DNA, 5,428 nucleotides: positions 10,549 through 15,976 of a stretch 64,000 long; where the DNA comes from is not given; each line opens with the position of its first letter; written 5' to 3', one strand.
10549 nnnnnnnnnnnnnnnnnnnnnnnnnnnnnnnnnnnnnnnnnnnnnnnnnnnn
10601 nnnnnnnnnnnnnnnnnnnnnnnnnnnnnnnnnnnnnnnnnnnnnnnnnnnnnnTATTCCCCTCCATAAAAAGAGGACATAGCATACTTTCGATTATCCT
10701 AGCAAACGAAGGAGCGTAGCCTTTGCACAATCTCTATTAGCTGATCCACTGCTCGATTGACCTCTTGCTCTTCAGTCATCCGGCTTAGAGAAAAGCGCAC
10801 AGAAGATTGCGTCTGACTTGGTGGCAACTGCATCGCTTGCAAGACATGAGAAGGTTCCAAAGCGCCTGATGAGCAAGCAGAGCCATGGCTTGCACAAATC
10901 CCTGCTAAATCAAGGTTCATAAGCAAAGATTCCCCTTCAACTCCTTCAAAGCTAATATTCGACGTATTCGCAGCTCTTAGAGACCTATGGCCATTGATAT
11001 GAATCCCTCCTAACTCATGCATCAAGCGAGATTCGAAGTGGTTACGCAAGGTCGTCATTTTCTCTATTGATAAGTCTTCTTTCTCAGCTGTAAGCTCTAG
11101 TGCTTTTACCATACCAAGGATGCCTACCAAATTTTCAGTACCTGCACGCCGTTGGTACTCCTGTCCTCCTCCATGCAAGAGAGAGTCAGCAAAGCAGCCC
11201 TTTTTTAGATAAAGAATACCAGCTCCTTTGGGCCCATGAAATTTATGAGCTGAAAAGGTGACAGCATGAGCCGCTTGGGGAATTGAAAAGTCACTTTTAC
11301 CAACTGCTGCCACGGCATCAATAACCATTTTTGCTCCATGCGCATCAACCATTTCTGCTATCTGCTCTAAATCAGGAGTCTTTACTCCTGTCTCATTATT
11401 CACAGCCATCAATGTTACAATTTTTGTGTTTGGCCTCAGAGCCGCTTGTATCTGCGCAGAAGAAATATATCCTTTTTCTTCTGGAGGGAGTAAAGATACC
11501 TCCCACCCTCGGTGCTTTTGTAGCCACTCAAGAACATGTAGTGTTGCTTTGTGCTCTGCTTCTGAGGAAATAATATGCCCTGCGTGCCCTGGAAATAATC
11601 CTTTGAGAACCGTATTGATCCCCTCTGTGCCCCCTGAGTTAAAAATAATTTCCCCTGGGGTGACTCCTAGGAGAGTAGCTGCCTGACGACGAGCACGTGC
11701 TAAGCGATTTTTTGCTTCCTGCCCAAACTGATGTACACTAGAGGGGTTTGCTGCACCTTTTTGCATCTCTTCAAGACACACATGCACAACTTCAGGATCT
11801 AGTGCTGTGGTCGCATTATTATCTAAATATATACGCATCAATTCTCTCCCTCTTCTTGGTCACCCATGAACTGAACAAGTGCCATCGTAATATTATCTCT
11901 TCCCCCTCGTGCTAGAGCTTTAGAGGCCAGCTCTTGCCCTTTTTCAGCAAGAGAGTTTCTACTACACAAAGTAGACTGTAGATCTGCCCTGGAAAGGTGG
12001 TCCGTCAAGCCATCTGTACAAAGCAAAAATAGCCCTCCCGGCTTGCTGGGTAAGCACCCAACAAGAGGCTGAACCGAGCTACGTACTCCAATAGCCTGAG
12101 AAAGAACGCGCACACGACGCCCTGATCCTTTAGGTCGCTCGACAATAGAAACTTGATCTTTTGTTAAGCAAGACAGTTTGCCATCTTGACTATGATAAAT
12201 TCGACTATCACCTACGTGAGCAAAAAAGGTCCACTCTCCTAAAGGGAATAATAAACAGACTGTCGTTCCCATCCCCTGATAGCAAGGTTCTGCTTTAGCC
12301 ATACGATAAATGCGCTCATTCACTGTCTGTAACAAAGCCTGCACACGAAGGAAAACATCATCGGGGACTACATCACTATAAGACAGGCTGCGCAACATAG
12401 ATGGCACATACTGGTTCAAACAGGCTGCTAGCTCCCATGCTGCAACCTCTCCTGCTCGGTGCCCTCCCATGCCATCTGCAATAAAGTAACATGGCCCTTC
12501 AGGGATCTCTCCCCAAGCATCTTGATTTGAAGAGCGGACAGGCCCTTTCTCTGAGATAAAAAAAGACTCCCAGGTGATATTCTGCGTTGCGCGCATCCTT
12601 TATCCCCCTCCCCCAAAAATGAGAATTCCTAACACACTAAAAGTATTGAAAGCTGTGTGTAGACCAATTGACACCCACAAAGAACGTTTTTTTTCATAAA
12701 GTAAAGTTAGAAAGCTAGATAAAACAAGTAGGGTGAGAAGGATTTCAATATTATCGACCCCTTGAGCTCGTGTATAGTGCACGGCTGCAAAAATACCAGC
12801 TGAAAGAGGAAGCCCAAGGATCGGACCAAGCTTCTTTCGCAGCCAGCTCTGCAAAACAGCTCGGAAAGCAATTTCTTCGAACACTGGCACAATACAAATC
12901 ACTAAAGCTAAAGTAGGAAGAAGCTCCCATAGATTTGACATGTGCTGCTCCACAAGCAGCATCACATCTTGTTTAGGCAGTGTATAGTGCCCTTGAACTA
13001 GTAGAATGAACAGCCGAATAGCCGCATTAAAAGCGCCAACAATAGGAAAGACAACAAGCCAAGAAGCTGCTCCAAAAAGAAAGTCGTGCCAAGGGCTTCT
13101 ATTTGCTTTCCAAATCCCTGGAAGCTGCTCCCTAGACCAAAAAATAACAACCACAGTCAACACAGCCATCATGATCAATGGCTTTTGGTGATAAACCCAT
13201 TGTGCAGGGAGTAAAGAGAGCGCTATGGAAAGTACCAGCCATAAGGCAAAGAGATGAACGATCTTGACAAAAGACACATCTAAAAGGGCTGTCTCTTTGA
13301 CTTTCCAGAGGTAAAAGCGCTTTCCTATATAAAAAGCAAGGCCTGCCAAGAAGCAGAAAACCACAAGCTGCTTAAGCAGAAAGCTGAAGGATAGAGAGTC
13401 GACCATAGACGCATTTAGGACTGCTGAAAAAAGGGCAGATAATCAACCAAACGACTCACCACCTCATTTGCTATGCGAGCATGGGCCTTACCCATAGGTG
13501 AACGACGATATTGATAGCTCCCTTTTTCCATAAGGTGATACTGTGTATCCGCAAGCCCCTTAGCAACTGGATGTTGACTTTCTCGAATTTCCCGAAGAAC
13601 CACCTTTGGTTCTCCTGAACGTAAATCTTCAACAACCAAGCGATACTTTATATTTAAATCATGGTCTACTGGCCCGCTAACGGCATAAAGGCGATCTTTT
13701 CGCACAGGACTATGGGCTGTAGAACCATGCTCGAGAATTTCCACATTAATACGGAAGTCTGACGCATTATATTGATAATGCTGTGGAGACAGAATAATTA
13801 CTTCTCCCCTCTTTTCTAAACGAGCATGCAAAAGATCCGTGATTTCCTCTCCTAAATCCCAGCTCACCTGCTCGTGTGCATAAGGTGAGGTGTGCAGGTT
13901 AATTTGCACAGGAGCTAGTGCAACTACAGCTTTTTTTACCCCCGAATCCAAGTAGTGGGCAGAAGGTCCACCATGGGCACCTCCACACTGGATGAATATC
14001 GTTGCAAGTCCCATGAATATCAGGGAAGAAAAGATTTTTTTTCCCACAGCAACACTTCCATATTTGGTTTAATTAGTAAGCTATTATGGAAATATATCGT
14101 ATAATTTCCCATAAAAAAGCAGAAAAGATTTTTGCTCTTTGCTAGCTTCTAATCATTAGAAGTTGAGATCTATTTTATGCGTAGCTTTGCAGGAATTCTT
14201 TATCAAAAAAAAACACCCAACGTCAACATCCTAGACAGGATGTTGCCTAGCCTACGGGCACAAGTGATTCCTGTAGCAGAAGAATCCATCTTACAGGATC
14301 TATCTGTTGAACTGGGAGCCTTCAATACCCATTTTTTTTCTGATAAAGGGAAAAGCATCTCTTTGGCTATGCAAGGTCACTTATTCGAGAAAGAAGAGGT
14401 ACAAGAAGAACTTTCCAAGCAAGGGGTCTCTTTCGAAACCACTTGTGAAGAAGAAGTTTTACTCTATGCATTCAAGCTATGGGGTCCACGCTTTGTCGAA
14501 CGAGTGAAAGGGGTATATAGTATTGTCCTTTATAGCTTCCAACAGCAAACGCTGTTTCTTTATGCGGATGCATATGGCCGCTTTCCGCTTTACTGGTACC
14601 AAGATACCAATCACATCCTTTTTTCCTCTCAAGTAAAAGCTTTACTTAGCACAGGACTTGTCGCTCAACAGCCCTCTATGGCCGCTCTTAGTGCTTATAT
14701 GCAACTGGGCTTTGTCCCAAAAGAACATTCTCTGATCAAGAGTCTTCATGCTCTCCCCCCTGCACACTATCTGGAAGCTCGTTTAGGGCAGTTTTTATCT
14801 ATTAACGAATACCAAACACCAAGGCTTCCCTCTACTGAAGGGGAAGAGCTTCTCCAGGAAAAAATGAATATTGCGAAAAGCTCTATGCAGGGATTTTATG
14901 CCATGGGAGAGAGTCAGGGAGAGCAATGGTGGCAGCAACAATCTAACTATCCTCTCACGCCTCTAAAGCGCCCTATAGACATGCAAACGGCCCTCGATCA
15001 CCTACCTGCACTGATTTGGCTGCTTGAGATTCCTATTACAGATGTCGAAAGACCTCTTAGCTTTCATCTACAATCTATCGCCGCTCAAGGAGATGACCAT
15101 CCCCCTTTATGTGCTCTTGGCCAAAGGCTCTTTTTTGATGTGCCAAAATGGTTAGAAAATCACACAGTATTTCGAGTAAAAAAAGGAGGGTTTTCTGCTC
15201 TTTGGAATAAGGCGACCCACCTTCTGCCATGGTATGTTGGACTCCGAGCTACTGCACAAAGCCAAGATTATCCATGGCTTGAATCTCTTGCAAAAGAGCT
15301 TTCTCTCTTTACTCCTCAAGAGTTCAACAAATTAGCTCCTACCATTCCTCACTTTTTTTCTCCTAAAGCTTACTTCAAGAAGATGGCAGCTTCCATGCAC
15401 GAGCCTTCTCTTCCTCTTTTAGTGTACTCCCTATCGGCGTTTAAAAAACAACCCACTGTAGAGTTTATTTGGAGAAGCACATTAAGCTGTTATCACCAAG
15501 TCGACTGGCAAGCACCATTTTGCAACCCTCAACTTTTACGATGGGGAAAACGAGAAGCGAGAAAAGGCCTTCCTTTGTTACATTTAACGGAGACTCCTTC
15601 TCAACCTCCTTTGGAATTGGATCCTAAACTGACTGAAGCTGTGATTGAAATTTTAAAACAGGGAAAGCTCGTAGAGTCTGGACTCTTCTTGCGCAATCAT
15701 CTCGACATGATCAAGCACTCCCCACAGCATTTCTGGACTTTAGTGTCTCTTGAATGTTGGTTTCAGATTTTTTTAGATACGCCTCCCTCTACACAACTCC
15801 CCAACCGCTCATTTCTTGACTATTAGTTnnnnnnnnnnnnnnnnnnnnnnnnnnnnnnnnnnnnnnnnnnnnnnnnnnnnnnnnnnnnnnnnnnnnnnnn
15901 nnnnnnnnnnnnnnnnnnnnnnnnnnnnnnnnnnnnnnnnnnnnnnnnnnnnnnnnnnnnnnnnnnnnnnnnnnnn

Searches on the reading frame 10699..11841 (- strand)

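Call 69: search_protein_families(library=pfam, proteins=[window:10699-11841:-], max_evalue=0.00001)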
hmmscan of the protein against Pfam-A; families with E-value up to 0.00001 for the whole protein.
window:10699-11841:- (380 aa): 2 families
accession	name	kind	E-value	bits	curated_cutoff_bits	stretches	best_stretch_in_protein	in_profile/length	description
PF00266.25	Aminotran_5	-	4.2e-69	233.7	21.5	1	4-363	1-370/371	Aminotransferase class-V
PF01053.26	Cys_Met_Meta_PP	-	4.2e-07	29.3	27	1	65-201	71-199/381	Cys/Met metabolism PLP-dependent enzyme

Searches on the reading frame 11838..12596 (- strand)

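Call 69: search_protein_families(library=pfam, proteins=[window:11838-12596:-], max_evalue=0.00001)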
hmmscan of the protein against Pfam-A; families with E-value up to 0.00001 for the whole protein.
window:11838-12596:- (252 aa): 2 families
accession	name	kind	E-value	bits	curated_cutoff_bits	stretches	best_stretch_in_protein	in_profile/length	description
PF13672.11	PP2C_2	-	1.3e-12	48.1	24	1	22-213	10-191/209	Protein phosphatase 2C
PF00481.26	PP2C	-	3.3e-06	27.4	20.3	0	39-148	39-140/255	Protein phosphatase 2C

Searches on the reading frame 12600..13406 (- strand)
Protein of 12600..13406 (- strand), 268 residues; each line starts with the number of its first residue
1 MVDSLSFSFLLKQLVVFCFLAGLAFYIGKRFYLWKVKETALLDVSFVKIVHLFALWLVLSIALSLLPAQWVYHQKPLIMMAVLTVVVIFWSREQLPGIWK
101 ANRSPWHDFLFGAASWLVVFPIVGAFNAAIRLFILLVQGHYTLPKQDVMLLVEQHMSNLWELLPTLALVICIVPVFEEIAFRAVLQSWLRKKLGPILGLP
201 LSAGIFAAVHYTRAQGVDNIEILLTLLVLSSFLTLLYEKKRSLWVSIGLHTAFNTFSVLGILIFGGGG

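Call 69: search_protein_families(library=pfam, proteins=[window:12600-13406:-], max_evalue=0.00001)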
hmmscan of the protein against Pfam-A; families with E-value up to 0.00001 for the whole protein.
window:12600-13406:- (268 aa): 1 family
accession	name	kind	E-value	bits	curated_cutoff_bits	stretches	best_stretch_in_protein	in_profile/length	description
PF02517.21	Rce1-like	-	1e-18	67.9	22.4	1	161-256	3-93/93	Type II CAAX prenyl endopeptidase Rce1-like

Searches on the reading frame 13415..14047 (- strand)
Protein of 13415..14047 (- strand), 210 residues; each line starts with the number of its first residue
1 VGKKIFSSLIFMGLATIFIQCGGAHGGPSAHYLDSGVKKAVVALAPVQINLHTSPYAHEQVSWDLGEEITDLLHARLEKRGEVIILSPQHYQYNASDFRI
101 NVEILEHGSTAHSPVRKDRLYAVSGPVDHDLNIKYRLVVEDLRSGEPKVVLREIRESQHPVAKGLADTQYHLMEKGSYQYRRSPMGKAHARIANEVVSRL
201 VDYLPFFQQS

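Call 69: search_protein_families(library=pfam, proteins=[window:13415-14047:-], max_evalue=0.00001)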
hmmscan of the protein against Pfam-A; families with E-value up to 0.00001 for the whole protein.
window:13415-14047:- (210 aa): 1 family
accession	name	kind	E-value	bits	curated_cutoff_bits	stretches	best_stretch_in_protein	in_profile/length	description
PF24330.1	DUF7499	-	3.6e-29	102.3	27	2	94-204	84-189/193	Family of unknown function (DUF7499)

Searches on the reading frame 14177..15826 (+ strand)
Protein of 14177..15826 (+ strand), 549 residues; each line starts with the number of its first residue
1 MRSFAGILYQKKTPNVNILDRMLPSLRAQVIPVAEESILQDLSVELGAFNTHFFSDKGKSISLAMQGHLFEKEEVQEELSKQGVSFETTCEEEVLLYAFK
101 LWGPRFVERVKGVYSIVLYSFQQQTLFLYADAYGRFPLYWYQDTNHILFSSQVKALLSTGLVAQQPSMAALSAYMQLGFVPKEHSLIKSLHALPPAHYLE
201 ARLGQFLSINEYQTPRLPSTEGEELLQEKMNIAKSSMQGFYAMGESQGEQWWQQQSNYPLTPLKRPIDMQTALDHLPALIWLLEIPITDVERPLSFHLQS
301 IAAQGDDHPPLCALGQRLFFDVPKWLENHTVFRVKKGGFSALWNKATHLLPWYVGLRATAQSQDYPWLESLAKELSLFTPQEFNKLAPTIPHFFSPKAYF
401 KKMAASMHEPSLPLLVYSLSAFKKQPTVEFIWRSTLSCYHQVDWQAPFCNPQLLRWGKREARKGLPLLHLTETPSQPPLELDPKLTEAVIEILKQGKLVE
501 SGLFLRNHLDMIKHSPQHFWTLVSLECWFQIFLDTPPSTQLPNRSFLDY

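Call 69: search_protein_families(library=pfam, proteins=[window:14177-15826:+], max_evalue=0.00001)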
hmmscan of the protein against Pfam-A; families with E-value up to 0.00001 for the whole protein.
window:14177-15826:+ (549 aa): 2 families
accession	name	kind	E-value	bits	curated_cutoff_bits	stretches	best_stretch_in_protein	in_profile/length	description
PF13537.11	GATase_7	-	8.8e-22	77.9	25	1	55-157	18-122/123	Glutamine amidotransferase domain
PF13522.11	GATase_6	-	4e-16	59.7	27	1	54-151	32-129/130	Glutamine amidotransferase domain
